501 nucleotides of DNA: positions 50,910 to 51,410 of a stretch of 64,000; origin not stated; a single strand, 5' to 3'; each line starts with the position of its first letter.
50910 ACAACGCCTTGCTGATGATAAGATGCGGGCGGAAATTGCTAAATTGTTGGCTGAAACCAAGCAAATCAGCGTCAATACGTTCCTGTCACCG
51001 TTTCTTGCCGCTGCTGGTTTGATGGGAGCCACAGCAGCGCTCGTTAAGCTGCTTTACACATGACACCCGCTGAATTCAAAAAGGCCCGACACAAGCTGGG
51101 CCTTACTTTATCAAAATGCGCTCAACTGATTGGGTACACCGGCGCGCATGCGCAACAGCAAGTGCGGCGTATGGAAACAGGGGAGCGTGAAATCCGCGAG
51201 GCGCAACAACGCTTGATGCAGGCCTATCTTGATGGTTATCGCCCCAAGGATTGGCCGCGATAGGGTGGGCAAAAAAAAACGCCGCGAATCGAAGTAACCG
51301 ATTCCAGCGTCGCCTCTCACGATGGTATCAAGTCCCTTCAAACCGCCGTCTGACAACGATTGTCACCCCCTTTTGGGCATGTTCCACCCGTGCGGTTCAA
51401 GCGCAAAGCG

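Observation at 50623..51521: MITE-bracketed two-gene cassette: a 55-aa tail-anchored membrane peptide translationally coupled (ATGA) to a 67-aa XRE regulator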

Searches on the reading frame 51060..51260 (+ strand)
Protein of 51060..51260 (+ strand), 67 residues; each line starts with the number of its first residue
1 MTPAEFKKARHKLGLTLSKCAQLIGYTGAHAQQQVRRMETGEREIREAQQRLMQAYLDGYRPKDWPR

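Call 5: search_protein_families(library=pfam, proteins=[window:51060-51260:+], max_evalue=1)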
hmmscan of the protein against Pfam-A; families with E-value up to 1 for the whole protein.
window:51060-51260:+ (67 aa): 5 families
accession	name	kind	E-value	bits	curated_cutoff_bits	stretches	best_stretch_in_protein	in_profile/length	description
PF16509.11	KORA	-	0.0046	17.6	26.7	1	1-67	1-69/84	TrfB plasmid transcriptional repressor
PF13560.12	HTH_31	-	0.0059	17.3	27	1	5-56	5-54/64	Helix-turn-helix domain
PF01381.28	HTH_3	-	0.007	16.8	23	1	7-46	2-37/55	Helix-turn-helix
PF11836.14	Phage_TAC_11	-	0.069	13.7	27.8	1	5-50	7-52/96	Phage tail tube protein, GTA-gp10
PF07852.16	DUF1642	-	0.13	13.2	27.8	1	7-61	15-65/138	Protein of unknown function (DUF1642)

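Call 6: search_protein_families(library=phrogs, proteins=[window:51060-51260:+], max_evalue=1)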
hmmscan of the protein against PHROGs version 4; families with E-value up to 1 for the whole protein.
window:51060-51260:+ (67 aa): 8 families
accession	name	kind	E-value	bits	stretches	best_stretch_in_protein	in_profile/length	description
phrog_14076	-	transcription regulation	1.8e-23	83.8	1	1-67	13-78/86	transcriptional regulator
phrog_37751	-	unknown function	0.0005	20.7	1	4-55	155-204/205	-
phrog_11451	-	transcription regulation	0.0084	17.5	1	6-60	10-60/98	CI-like repressor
phrog_7950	-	transcription regulation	0.0099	16.9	1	2-46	8-48/68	transcriptional repressor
phrog_8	-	transcription regulation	0.017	15.6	1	7-57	82-135/346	transcriptional regulator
phrog_4779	-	transcription regulation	0.052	15.1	1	1-45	2-46/98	transcriptional regulator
phrog_2439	-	transcription regulation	0.096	12.5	1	2-52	8-54/367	transcriptional regulator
phrog_3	-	transcription regulation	0.22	12.2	1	3-57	90-137/430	transcriptional repressor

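Call 7: search_protein_families(library=ncbifam, proteins=[window:51060-51260:+], max_evalue=1)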
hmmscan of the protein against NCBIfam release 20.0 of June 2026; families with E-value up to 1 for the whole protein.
window:51060-51260:+ (67 aa): 3 families
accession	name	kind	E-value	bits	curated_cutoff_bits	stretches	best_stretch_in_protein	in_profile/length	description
TIGR03830.1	CxxCG_CxxCG_HTH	subfamily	0.00016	21.4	61.8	1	1-56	65-116/127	type II TA system antitoxin MqsA family protein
NF040522.1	VC1465_fam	subfamily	0.0069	16.4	70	1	6-59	1-50/111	VC1465 family Xer recombination activation factor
NF058600.1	TransRegSco1979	equivalog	0.053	12.6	350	1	6-56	13-60/280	Sco1979 family transcriptional regulator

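Call 8: search_protein_families(library=padloc, proteins=[window:51060-51260:+], max_evalue=1)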
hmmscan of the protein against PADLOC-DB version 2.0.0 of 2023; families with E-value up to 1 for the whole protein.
window:51060-51260:+ (67 aa): 1 family
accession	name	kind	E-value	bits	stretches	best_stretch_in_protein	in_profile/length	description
PDLC03667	Control_protein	-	0.057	11.7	1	1-42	1-42/101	control protein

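Call 11: find_homologous_proteins(query=window:51060-51260:+, max_evalue=0.001)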
Query seq(67 aa) (67 aa): 34 proteins with E <= 0.001 among 34 candidates.
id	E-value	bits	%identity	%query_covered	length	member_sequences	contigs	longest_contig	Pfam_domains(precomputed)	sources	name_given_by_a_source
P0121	4.6e-38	145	100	100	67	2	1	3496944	-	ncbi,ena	-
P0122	1.2e-27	112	75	100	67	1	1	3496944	-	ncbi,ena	-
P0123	1.2e-26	109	75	100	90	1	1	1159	-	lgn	-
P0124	4.6e-20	89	64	99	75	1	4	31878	PF13560.13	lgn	-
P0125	6.4e-18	82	59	99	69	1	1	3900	-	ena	-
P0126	3.0e-17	80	62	97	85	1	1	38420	-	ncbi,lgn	-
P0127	2.8e-12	64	53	99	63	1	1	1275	PF01381.29,PF15731.12,PF13560.13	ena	-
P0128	6.0e-12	63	51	100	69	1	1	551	PF01381.29,PF13560.13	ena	-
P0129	6.8e-12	63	53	99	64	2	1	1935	-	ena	-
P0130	7.2e-12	63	50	99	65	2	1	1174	PF13560.13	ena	-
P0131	7.9e-12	63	58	99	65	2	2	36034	-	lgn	-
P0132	8.6e-12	62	54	100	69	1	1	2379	PF13560.13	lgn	-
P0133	1.0e-10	59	50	99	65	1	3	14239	PF01381.29,PF13560.13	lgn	-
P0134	1.3e-10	59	52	99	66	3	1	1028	PF01381.29,PF15731.12,PF13560.13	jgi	jgi:transcriptional regulator with XRE-family HTH domain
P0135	1.6e-10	59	57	99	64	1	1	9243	-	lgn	-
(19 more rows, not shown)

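Call 13: find_encoding_contigs(protein=P0122, flank=5000, max_places=3)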
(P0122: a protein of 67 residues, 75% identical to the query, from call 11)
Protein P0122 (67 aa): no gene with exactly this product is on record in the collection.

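Call 28: search_dna_similar(query=window:51060-51260:+, collection=phages, mode=protein, max_evalue=0.001, max_rows=25)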
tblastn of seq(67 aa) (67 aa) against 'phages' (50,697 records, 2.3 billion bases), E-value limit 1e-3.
Records with a match: 13; places in all: 15; records where one place covers at least 80% of the query: 13.
Best place of each record, by identity: <60% 13.
By first word of the organism name: Ruegeria 10; Rhizobium 2; Paracoccus 1.
By host as written in the record: Ruegeria pomeroyi DSS-3 10; - 2; Paracoccus kondratievae NCIMB 13773T 1.
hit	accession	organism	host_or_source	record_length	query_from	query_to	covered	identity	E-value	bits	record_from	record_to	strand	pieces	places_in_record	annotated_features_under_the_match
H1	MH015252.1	Ruegeria phage vB_RpoS-V18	Ruegeria pomeroyi DSS-3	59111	1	66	99%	42.3%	7e-5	44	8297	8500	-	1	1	hypothetical protein | HTH-domain containing protein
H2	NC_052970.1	Ruegeria phage vB_RpoS-V18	Ruegeria pomeroyi DSS-3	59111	1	66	99%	42.3%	7e-5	44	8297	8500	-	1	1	transcriptional regulator (x2)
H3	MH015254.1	Ruegeria phage vB_RpoS-V11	Ruegeria pomeroyi DSS-3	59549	1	66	99%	42.3%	7e-5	44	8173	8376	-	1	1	hypothetical protein | HTH-domain containing protein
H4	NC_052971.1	Ruegeria phage vB_RpoS-V11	Ruegeria pomeroyi DSS-3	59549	1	66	99%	42.3%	7e-5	44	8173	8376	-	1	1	transcriptional regulator (x2)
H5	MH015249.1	Ruegeria phage vB_RpoS-V7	Ruegeria pomeroyi DSS-3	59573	1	66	99%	42.3%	7e-5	44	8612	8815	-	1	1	hypothetical protein | HTH-domain containing protein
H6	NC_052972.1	Ruegeria phage vB_RpoS-V7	Ruegeria pomeroyi DSS-3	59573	1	66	99%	42.3%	7e-5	44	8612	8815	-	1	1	transcriptional regulator (x2)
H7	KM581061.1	Ruegeria phage DSS3-P1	Ruegeria pomeroyi DSS-3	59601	1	66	99%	42.3%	7e-5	44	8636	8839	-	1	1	hypothetical protein | HTH-domain containing protein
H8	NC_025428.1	Ruegeria phage DSS3-P1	Ruegeria pomeroyi DSS-3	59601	1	66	99%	42.3%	7e-5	44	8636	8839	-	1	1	transcriptional regulator (x2)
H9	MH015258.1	Ruegeria phage vB_RpoS-V16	Ruegeria pomeroyi DSS-3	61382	1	66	99%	42.3%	8e-5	44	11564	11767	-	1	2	HTH-domain containing protein (x2)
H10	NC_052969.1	Ruegeria phage vB_RpoS-V16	Ruegeria pomeroyi DSS-3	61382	1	66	99%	42.3%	8e-5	44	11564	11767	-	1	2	transcriptional regulator (x2)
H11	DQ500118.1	Rhizobium phage 16-3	-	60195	1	67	100%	40.3%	3e-8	53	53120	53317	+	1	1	16-3p099: p099 | 16-3p100: p100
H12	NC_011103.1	Rhizobium phage 16-3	-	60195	1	67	100%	40.3%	3e-8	53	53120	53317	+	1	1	16-3p099: transcriptional regulator | 16-3p100: endonuclease VII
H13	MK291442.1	Paracoccus phage vB_PkoS_Pkon1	Paracoccus kondratievae NCIMB 13773T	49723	1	66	99%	39.4%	8e-7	49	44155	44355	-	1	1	XRE-family transcriptional regulator | hypothetical protein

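Call 30: get_annotated_region(hit=H13, flank=6000)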
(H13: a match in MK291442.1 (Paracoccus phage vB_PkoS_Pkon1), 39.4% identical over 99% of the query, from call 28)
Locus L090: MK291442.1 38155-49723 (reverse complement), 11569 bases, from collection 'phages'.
description: Paracoccus phage vB_PkoS_Pkon1, complete genome.
organism: Paracoccus phage vB_PkoS_Pkon1 (NCBI taxid 2500568)
taxonomy: Viruses; Duplodnaviria; Heunggongvirae; Uroviricota; Caudoviricetes
host: Paracoccus kondratievae NCIMB 13773T; source: -; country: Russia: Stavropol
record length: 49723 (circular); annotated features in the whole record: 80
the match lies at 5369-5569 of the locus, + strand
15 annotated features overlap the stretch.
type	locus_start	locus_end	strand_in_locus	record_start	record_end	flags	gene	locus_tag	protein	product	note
CDS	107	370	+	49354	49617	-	-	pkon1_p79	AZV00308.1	hypothetical protein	-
CDS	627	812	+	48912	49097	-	-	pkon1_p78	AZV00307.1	hypothetical protein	-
CDS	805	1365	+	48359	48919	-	-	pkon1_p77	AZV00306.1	hypothetical protein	-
CDS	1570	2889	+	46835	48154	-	-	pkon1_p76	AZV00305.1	hypothetical protein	-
CDS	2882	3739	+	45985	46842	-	-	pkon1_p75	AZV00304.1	adenine DNA methyltransferase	-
CDS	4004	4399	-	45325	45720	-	-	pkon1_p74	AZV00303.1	hypothetical protein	-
CDS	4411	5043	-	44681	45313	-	-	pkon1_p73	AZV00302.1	N-acetylmuramoyl-L-alanine amidase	phage peptidoglycan recognition protein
CDS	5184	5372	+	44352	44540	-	-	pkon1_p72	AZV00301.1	hypothetical protein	-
CDS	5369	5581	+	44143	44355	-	-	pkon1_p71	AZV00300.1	XRE-family transcriptional regulator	-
CDS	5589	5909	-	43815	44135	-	-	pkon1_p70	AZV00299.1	holin superfamily III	LydA holin superfamily III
CDS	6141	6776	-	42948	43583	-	-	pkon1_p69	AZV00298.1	hypothetical protein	-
CDS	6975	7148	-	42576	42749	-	-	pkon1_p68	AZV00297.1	hypothetical protein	-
CDS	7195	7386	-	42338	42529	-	-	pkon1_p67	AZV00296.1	hypothetical protein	-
CDS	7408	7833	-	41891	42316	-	-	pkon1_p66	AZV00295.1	tail assembly chaperone protein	-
CDS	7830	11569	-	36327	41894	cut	-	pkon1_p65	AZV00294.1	host specificity protein J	-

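Call 31: get_annotated_region(hit=H12, flank=3500)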
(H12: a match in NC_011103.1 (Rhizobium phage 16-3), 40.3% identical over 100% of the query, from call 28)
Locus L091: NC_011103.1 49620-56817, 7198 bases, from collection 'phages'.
description: Rhizobium phage 16-3, complete genome.
organism: Rhizobium phage 16-3 (NCBI taxid 10704)
taxonomy: Viruses; Duplodnaviria; Heunggongvirae; Uroviricota; Caudoviricetes
host: -; source: -; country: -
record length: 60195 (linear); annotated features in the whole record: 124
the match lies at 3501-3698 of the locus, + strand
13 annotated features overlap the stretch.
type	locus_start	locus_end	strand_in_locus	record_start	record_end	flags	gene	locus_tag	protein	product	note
CDS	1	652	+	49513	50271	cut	16-3p091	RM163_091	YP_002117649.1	exonuclease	-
CDS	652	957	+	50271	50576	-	16-3p092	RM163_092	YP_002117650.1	p092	-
CDS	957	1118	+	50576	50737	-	16-3p093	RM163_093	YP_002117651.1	p093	-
CDS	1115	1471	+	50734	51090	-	16-3p094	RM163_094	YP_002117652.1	p094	-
CDS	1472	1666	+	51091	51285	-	16-3p095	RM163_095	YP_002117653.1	p095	-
CDS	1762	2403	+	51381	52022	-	16-3p096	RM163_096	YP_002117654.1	DNA methyltransferase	putative DNA methyltransferase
CDS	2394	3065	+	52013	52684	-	16-3p097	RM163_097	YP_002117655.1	methyltransferase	similar to DNA modification methylase, COG0863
CDS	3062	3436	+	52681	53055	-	16-3p098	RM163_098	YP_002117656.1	p098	-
CDS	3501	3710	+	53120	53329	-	16-3p099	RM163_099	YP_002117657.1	transcriptional regulator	-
CDS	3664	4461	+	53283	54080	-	16-3p100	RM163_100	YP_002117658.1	endonuclease VII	-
CDS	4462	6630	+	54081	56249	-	16-3p101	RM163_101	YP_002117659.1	DNA polymerase/primase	similar to RecA-family ATPase-like protein from Nitrobacter hamburgensis X14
CDS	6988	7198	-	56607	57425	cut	16-3p102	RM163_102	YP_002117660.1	p102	-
CDS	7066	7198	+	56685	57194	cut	16-3p103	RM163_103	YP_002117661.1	VRR-NUC domain-containing protein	-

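Call 68: search_solved_structures(query=A6, max_evalue=1, show_alignments=2)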
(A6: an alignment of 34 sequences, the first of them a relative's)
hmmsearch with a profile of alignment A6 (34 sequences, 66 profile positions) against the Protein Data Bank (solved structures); distinct sequences matched with E-value up to 1: 50.
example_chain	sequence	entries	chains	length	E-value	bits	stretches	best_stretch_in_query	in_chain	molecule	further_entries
8tac_A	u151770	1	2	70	5.9e-07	33.1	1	4-46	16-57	DBP48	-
9vt3_A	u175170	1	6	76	1.8e-05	28.3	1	2-39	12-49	Aca3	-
8vd6_A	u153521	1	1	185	0.00015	25.4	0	14-14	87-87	CAP REPEAT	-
2mez_A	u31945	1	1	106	0.00024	24.7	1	6-49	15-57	Multiprotein Bridging Factor (MBP-like)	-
1sq8_A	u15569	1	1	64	0.00087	22.9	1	5-43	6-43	dh434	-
7xi5_A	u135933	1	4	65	0.0021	21.7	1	3-44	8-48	Transcriptional regulator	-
2hxi_A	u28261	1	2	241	0.0024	21.5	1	16-64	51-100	Putative transcriptional regulator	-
1r63_A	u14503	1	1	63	0.0024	21.5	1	6-41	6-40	REPRESSOR PROTEIN FROM BACTERIOPHAGE 434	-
1per_L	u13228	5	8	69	0.0035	21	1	6-41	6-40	PROTEIN (434 REPRESSOR) | 434 REPRESSOR | REPRESSOR PROTEIN CI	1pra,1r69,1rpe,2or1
28tn_A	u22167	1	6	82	0.0036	20.9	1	5-57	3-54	lambda repressor-like protein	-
3ivp_A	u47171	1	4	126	0.0047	20.6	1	6-42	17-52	Putative transposon-related DNA-binding protein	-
7t8i_A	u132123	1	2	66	0.005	20.5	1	5-44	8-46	Phage element (ICEBs1)transcriptional regulator (Xre family)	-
8qnl_A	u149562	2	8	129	0.0089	19.7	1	8-45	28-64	Antitoxin Xre/MbcA/ParS-like toxin-binding domain-containing protein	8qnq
3mlf_A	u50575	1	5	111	0.01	19.5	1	4-45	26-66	transcriptional regulator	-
4yba_A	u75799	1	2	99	0.014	19.1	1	1-48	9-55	Regulatory protein C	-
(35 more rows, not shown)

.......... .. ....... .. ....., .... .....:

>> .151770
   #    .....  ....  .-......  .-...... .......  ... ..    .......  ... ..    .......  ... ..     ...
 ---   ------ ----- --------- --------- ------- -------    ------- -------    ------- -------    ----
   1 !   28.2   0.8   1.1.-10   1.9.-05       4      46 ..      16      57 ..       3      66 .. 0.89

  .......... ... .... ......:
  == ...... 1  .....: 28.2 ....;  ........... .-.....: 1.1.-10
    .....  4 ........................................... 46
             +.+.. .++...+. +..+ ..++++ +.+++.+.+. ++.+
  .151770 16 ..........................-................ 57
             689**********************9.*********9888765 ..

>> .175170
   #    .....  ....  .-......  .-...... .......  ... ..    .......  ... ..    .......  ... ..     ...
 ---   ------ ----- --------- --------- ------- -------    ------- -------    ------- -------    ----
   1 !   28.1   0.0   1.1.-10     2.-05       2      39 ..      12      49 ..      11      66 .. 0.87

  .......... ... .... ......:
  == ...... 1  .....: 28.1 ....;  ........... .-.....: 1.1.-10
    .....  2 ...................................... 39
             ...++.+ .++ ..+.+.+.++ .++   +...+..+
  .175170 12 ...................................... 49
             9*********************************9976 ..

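Call 72: find_related_loci(query=A6, collection=viral_contigs, flank=5000)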
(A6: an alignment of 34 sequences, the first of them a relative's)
Query A6 (67 aa) in viral_contigs; peptide patterns used: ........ (x = any residue, [..] = any of these).
65 stretches matched a pattern; 46 encode a relative of the query (tblastn E <= 1e-3); 46 distinct loci.
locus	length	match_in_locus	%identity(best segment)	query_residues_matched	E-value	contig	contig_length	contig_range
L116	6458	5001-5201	69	1-67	2e-29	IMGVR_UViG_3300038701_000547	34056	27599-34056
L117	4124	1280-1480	67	1-67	4e-29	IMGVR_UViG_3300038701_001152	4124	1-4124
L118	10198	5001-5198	58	1-66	2e-22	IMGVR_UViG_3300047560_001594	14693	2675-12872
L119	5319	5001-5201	54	1-67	2e-21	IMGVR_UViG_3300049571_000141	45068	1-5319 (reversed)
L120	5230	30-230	54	1-67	2e-21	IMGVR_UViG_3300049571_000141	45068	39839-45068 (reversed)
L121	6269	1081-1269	53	1-66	1e-18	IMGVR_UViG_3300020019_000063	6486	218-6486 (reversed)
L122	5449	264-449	52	1-66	2e-18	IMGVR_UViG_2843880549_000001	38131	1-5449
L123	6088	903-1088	52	1-66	2e-18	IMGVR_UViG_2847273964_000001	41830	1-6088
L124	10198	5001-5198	56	1-66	5e-18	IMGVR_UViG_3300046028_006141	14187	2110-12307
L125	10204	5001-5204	47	1-67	1e-16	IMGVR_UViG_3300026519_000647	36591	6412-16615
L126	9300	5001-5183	51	7-66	1e-16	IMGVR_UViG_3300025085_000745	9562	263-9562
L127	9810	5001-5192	48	1-67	2e-16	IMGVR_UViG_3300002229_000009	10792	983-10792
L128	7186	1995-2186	48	1-67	2e-16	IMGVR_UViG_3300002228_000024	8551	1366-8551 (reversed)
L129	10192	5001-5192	48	1-67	3e-16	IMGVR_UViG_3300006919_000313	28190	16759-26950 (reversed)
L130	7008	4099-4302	47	1-65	4e-16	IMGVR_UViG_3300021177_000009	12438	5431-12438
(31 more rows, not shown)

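Call 75: predict_structure(alignment_id=A6)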
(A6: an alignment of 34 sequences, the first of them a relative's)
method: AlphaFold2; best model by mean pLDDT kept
length: 67 residues; sequences in the alignment: 34
mean_pLDDT: 94.9   pTM: 0.79
mean pLDDT of the five models: 94.9, 94.3, 92.8, 92.4, 91.7
residues with pLDDT >= 90: 62; 70-90: 5; 50-70: 0; < 50: 0
segments of 3 or more residues with pLDDT < 50: none
pLDDT, mean of each block of 10 residues (from residue 1): 97 96 93 97 96 96 88
secondary structure, 60 per line:
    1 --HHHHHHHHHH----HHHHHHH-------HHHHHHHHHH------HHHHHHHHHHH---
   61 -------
elements in order: H3-12 H17-23 H31-40 H47-57

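Call 80: fold_search(model_id=the predicted structure, library=pdb)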
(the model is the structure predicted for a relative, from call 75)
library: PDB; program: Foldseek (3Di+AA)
matches with E <= 10: 321; with E <= 0.001: 0
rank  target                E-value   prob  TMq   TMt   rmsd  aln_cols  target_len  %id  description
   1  8ezt_B                2.6e-02  1.00  0.59  0.56  10.3        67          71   16  Crystal structure of HipB(Lp) from Legionella pneumophila (released 2023-09-27)
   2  4yba_B                3.2e-02  1.00  0.66  0.58   1.8        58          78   22  The structure of the C.Kpn2I controller protein (released 2016-03-02)
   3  2ox6_C                3.8e-02  1.00  0.75  0.32   1.1        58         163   21  Crystal structure of gene product SO3848 from Shewanella oneidensis MR-1 (released 2007-04-03)
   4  2b5a_C                3.8e-02  1.00  0.63  0.57   1.9        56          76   25  C.BclI, Control Element of the BclI Restriction-Modification System (released 2006-01-03)
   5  8ezt_A                4.6e-02  0.99  0.59  0.57  10.4        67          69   16  Crystal structure of HipB(Lp) from Legionella pneumophila (released 2023-09-27)
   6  1pra_MODEL_1_A        4.6e-02  0.98  0.55  0.53   7.6        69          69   23  DETERMINATION OF THE NUCLEAR MAGNETIC RESONANCE SOLUTION STRUCTURE OF THE DNA-BINDING DOMAIN (RESIDUES 1 TO 69 (released 1993-10-31)
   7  2b5a_B                4.9e-02  1.00  0.64  0.58   1.8        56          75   25  C.BclI, Control Element of the BclI Restriction-Modification System (released 2006-01-03)
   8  4yba_A                4.9e-02  1.00  0.65  0.58   1.9        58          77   22  The structure of the C.Kpn2I controller protein (released 2016-03-02)
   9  5j9i_B                5.2e-02  1.00  0.73  0.72   1.5        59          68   14  Crystal structure of the HigA2 antitoxin C-terminal domain (released 2017-04-05)
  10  2b5a_A                6.6e-02  1.00  0.64  0.57   1.9        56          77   25  C.BclI, Control Element of the BclI Restriction-Modification System (released 2006-01-03)
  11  2ox6_D                7.0e-02  1.00  0.76  0.33   1.1        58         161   21  Crystal structure of gene product SO3848 from Shewanella oneidensis MR-1 (released 2007-04-03)
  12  4jcy_A                7.9e-02  1.00  0.71  0.53   1.8        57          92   23  Crystal structure of the Restriction-Modification Controller Protein C.Csp231I OR operator complex (released 2014-02-26)
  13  5j9i_E                8.4e-02  1.00  0.72  0.73   1.4        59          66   14  Crystal structure of the HigA2 antitoxin C-terminal domain (released 2017-04-05)
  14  4jcx_B                8.4e-02  1.00  0.70  0.51   7.1        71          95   24  Crystal structure of the Restriction-Modification Controller Protein C.Csp231I OL operator complex (released 2014-02-26)
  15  4jqd_F                9.5e-02  0.99  0.67  0.50   7.5        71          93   24  Crystal structure of the Restriction-Modification Controller Protein C.Csp231I OL operator complex (released 2014-04-02)
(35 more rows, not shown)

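Call 96: search_protein_families(library=pfam, proteins=[L090:5184-5369:+], max_evalue=0.01)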
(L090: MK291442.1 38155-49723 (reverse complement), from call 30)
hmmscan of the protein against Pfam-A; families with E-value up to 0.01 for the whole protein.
L090:5184-5369:+ (62 aa): 0 families
